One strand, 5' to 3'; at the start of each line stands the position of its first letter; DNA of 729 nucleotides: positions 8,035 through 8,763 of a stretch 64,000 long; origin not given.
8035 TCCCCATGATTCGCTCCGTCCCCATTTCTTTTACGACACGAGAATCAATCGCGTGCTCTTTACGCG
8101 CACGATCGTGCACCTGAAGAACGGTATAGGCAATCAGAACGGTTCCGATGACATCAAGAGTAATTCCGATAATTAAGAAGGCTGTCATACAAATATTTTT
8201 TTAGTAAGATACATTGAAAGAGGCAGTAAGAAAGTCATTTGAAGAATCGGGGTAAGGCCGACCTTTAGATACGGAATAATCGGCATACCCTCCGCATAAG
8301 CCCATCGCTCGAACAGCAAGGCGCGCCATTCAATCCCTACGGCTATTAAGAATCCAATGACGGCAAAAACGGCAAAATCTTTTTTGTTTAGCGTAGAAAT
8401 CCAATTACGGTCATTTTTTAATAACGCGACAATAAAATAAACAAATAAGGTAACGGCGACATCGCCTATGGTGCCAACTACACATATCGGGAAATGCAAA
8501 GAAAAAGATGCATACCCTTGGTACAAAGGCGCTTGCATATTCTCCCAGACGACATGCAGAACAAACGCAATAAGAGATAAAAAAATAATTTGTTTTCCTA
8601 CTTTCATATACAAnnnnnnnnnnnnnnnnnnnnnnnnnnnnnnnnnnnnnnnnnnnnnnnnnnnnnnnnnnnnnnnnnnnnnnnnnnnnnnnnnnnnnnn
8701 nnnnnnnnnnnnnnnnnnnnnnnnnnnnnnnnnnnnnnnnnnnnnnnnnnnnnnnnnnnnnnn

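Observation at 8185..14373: Eleven-gene thiol-disulfide / mercuric-reductase-like operon with no MerT/MerP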

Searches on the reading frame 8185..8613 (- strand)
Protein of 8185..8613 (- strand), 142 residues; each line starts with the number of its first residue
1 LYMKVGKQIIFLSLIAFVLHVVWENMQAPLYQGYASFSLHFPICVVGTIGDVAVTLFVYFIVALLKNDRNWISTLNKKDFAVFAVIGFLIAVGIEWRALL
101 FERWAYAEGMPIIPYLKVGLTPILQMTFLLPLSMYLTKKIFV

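Call 3: search_protein_families(library=pfam, proteins=[window:8185-8613:-], max_evalue=0.01)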
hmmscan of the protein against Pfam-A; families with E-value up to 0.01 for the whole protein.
window:8185-8613:- (142 aa): 0 families

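Call 4: search_protein_families(library=ncbifam, proteins=[window:8185-8613:-], max_evalue=0.01)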
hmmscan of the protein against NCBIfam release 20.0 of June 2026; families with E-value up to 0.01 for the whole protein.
window:8185-8613:- (142 aa): 1 family
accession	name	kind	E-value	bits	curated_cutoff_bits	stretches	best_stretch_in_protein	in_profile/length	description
NF011326.0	PRK14740.1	equivalog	0.00052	19.7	57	1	53-69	12-28/29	K(+)-transporting ATPase subunit F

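Call 34: search_protein_families(library=pfam, proteins=[window:8185-8607:-], max_evalue=5)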
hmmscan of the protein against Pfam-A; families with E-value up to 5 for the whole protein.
window:8185-8607:- (140 aa): 1 family
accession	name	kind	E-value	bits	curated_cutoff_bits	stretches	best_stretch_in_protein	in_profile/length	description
PF10990.13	DUF2809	-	0.097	13.8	29.3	1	43-94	6-48/86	Protein of unknown function (DUF2809)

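Call 42: find_homologous_proteins(query=window:8185-8607:-, max_evalue=0.001)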
Query window:8185-8607:- (140 aa): 114 proteins with E <= 0.001 among 146 candidates.
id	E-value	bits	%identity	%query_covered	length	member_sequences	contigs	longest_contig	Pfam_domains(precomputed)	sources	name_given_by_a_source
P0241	3.0e-85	301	100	100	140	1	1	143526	-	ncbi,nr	ncbi:hypothetical protein HYS79_00495 [Patescibacteria group bacterium]|nr:hypothetical protein [Pat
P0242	4.6e-73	262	85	100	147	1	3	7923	-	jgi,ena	-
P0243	4.3e-71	255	82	99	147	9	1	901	-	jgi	-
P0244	9.7e-71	254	83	99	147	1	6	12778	-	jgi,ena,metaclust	metaclust:\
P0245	1.6e-70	254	84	99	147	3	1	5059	-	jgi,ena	-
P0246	6.3e-70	252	82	99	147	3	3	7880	-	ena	-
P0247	9.7e-70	251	81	100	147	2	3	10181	-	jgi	-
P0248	1.1e-69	251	81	99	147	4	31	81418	-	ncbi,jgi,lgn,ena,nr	ncbi:hypothetical protein GW918_01490 [Candidatus Berkelbacteria bacterium]|nr:hypothetical protein 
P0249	1.3e-69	251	83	99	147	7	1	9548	-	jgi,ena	-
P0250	1.9e-69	250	83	99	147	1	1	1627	-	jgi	-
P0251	3.9e-69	249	81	99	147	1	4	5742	-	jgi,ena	-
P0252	9.7e-69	248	81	99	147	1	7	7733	-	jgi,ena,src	-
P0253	2.7e-68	246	82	99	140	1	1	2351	-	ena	-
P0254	1.2e-67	244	80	99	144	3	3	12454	-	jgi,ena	-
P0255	1.3e-67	244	79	99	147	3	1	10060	-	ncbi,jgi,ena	jgi:hypothetical protein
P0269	6.1e-64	232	74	98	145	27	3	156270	-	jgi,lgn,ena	-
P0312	4.6e-53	197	63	99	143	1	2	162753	-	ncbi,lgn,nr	ncbi:MAG: hypothetical protein HYT15_03100 [Candidatus Magasanikbacteria bacterium]|nr:hypothetical 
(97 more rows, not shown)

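Call 43: find_encoding_contigs(protein=P0248, flank=6000, max_places=3)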
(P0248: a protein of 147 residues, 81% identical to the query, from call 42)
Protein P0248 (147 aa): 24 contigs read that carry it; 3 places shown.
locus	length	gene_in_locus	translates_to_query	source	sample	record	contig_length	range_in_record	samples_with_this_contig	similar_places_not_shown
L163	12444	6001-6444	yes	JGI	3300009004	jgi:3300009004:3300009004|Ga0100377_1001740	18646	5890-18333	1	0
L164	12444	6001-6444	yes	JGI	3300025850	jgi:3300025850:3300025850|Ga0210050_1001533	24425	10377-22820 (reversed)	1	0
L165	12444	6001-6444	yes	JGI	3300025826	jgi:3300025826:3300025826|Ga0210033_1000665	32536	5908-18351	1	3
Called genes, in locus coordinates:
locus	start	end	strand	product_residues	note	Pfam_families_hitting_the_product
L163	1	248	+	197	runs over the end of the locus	PF00334:NDK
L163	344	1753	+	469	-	-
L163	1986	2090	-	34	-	-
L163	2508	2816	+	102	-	PF12840:HTH_20, PF13412:HTH_24 (weak), PF01022:HTH_5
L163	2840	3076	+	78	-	PF05768:Glrx-like (faint), PF00462:Glutaredoxin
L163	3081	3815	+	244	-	PF02683:DsbD_TM, PF13386:DsbD_2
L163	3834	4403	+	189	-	PF08534:Redoxin, PF00578:AhpC-TSA, PF13098:Thioredoxin_2 (weak), PF00085:Thioredoxin, PF13905:Thioredoxin_8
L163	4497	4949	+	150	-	PF02411:MerT (weak)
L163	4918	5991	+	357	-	PF11376:DUF3179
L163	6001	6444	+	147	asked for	-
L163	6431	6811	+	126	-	-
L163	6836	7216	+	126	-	PF07681:DoxX, PF13564:DoxX_2 (weak)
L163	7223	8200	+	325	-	PF00070:Pyr_redox (faint), PF00890:FAD_binding_2, PF01266:DAO (weak), PF03486:HI0933_like (faint), PF07992:Pyr_redox_2, PF13738:Pyr_redox_3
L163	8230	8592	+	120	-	-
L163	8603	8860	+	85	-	-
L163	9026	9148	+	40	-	-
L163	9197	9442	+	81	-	-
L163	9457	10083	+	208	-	PF03358:FMN_red, PF02525:Flavodoxin_2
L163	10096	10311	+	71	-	-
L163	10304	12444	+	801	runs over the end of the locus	PF00479:G6PD_N, PF02781:G6PD_C, PF03446:NAD_binding_2, PF00393:6PGD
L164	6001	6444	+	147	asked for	-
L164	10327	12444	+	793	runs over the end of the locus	PF00479:G6PD_N, PF02781:G6PD_C, PF03446:NAD_binding_2, PF00393:6PGD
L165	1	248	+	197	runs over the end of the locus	PF00334:NDK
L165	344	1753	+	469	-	-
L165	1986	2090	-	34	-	-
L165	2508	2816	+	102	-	PF12840:HTH_20, PF13412:HTH_24 (weak), PF01022:HTH_5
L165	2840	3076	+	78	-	PF05768:Glrx-like (faint), PF00462:Glutaredoxin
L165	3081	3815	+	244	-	PF02683:DsbD_TM, PF13386:DsbD_2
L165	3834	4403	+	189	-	PF08534:Redoxin, PF00578:AhpC-TSA, PF13098:Thioredoxin_2 (weak), PF00085:Thioredoxin, PF13905:Thioredoxin_8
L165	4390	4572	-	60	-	-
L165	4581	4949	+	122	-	PF02411:MerT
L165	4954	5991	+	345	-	PF11376:DUF3179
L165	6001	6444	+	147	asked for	-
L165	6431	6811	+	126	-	-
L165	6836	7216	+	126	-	PF07681:DoxX, PF13564:DoxX_2 (weak)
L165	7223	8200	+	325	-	PF00070:Pyr_redox (faint), PF00890:FAD_binding_2, PF01266:DAO (weak), PF03486:HI0933_like (faint), PF07992:Pyr_redox_2, PF13738:Pyr_redox_3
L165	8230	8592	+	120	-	-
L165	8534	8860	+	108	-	PF00085:Thioredoxin (weak)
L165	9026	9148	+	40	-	-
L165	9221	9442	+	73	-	-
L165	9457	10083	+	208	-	PF03358:FMN_red, PF02525:Flavodoxin_2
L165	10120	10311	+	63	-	-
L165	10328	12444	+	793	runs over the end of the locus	PF00479:G6PD_N, PF02781:G6PD_C, PF03446:NAD_binding_2, PF00393:6PGD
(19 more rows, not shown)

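Call 44: find_encoding_contigs(protein=P0269, flank=6000, max_places=2)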
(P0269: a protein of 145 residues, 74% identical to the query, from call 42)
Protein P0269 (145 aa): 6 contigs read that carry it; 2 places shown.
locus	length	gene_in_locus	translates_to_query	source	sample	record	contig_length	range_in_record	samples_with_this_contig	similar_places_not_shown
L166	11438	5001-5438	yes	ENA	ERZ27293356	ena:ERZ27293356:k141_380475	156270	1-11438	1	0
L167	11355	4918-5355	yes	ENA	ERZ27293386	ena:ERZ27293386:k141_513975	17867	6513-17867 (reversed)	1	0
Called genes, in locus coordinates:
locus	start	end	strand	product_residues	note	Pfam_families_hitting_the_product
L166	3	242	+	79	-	?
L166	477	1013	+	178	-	PF08534:Redoxin, PF00578:AhpC-TSA, PF13098:Thioredoxin_2 (weak)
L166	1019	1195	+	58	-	-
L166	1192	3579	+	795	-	PF00479:G6PD_N, PF02781:G6PD_C, PF03446:NAD_binding_2, PF03807:F420_oxidored (weak), PF00393:6PGD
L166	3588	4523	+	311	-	-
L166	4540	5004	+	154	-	PF00782:DSPc, PF22785:Tc-R-P, PF22784:PTP-SAK, PF22741:PTP-NADK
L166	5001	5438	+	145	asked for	-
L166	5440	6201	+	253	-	PF02683:DsbD_TM, PF13386:DsbD_2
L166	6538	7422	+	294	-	PF06481:COX_ARM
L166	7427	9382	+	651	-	PF00115:COX1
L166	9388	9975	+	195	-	PF00510:COX3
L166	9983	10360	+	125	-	PF03626:COX4_pro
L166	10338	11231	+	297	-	PF01040:UbiA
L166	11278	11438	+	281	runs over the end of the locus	PF21088:MS_channel_1st (weak), PF00924:MS_channel_2nd, PF21082:MS_channel_3rd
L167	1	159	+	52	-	?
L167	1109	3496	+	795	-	PF00479:G6PD_N, PF02781:G6PD_C, PF03446:NAD_binding_2, PF03807:F420_oxidored (weak), PF00393:6PGD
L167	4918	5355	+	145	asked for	-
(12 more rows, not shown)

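Call 45: find_encoding_contigs(protein=P0312, flank=6000, max_places=2)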
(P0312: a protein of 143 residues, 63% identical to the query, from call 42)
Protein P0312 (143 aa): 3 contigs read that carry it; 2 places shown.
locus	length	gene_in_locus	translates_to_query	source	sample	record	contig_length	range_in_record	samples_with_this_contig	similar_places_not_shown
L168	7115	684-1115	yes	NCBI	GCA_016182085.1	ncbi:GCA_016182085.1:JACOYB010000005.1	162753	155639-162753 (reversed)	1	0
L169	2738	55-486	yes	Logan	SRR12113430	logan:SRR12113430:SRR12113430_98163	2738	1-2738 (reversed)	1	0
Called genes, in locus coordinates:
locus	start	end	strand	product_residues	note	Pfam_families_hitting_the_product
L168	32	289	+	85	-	-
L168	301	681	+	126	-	-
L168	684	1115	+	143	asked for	-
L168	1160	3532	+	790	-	PF00479:G6PD_N, PF02781:G6PD_C, PF03446:NAD_binding_2, PF00393:6PGD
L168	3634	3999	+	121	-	-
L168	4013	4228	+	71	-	-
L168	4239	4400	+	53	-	PF23447:DUF7128 (weak)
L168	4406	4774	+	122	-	PF02411:MerT (weak)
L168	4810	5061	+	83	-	PF00462:Glutaredoxin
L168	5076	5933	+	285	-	PF13292:DXP_synthase_N, PF00456:Transketolase_N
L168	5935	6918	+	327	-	PF02779:Transket_pyr, PF22613:Transketolase_C_1 (weak), PF02780:Transketolase_C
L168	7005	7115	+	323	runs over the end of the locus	PF00389:2-Hacid_dh, PF02826:2-Hacid_dh_C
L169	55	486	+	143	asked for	-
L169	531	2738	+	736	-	?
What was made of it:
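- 8185..8607 (-): TM142: a CPR-restricted membrane protein of unknown function, with an ATGA overlap onto the merA stop. It is a thiol-module component and not a mer gene. It sits in MerA-less modules L163-L168 (calls 43-45).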
